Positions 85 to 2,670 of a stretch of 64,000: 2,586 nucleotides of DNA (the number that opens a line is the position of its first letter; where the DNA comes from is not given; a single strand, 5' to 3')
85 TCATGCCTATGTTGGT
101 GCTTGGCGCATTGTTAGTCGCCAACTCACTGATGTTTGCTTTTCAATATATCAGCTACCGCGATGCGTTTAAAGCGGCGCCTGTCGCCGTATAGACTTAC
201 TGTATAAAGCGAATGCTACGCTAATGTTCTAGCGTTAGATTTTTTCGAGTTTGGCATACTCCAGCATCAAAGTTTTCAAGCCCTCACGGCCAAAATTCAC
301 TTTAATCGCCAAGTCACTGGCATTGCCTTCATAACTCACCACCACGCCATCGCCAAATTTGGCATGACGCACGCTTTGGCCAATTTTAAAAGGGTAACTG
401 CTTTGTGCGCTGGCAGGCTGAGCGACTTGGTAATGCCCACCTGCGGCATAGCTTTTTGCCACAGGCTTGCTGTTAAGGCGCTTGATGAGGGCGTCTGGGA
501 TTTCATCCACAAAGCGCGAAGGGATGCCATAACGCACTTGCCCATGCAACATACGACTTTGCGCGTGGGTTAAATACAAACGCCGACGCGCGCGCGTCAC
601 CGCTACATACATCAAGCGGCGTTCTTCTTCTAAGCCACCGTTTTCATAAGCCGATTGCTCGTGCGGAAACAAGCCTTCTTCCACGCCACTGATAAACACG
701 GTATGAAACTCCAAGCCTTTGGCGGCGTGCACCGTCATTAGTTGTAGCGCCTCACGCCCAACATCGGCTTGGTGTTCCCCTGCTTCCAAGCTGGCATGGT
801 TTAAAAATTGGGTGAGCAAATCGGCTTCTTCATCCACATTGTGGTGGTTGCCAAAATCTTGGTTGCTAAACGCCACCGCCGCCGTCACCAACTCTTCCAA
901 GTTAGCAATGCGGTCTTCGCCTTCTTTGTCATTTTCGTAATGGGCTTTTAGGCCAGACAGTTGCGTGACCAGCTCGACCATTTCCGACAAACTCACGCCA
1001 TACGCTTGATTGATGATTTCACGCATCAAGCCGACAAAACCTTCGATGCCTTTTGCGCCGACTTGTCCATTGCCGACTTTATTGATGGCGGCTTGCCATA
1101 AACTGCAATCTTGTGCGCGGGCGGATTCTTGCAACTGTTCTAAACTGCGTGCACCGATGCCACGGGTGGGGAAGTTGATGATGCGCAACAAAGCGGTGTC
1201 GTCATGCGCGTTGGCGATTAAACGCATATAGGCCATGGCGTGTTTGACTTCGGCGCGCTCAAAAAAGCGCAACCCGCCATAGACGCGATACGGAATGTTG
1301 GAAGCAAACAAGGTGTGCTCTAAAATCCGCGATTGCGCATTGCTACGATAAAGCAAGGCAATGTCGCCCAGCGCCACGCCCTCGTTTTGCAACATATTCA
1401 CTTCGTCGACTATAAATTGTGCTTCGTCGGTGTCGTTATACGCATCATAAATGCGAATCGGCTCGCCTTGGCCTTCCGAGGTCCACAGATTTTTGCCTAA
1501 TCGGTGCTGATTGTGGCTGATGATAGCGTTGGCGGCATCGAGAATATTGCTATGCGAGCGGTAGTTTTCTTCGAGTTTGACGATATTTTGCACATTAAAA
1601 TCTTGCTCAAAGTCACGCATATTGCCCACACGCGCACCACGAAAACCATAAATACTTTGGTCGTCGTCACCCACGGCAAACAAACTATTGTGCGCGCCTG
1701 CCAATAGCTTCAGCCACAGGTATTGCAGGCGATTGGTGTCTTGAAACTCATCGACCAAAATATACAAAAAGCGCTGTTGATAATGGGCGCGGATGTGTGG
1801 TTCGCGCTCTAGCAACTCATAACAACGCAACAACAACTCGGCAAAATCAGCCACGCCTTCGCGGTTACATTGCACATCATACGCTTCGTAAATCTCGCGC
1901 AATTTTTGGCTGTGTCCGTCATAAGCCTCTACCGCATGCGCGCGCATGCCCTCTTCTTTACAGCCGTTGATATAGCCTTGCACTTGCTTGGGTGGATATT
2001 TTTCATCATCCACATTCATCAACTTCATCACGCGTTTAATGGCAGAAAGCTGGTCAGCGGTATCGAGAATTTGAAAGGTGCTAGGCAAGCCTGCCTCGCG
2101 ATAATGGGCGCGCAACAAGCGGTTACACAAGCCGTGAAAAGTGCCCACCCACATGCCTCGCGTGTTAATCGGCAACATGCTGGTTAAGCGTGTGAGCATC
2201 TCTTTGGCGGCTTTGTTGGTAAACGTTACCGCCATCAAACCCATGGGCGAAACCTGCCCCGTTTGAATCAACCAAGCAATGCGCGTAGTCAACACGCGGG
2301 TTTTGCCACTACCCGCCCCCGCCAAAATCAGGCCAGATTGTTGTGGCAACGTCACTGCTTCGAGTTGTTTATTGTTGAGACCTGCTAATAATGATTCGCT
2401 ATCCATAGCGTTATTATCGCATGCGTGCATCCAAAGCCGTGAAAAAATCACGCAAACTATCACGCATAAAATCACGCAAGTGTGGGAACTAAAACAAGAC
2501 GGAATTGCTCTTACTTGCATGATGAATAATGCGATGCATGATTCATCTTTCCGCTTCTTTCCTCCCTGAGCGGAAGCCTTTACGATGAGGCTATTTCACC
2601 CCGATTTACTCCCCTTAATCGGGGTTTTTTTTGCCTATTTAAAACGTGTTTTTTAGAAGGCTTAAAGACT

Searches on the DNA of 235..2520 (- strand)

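Call 91: search_rna_families(sources=[L089, L038, L037], threshold=gathering)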
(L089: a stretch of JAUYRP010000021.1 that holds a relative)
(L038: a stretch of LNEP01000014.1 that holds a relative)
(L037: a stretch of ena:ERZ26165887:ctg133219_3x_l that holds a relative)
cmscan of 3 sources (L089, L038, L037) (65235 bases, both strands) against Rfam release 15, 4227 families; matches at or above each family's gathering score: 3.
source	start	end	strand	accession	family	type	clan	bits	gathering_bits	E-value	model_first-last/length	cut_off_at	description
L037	12208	12292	-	RF02837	anti-hemB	Gene; sRNA;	-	57.6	49.5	8.3e-11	1-81/81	no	Burkholderia RNA 7 (anti-hemB)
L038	9790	9874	-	RF02837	anti-hemB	Gene; sRNA;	-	56.9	49.5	1.2e-10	1-81/81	no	Burkholderia RNA 7 (anti-hemB)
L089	9896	9980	-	RF02837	anti-hemB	Gene; sRNA;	-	56.6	49.5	1.5e-10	1-81/81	no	Burkholderia RNA 7 (anti-hemB)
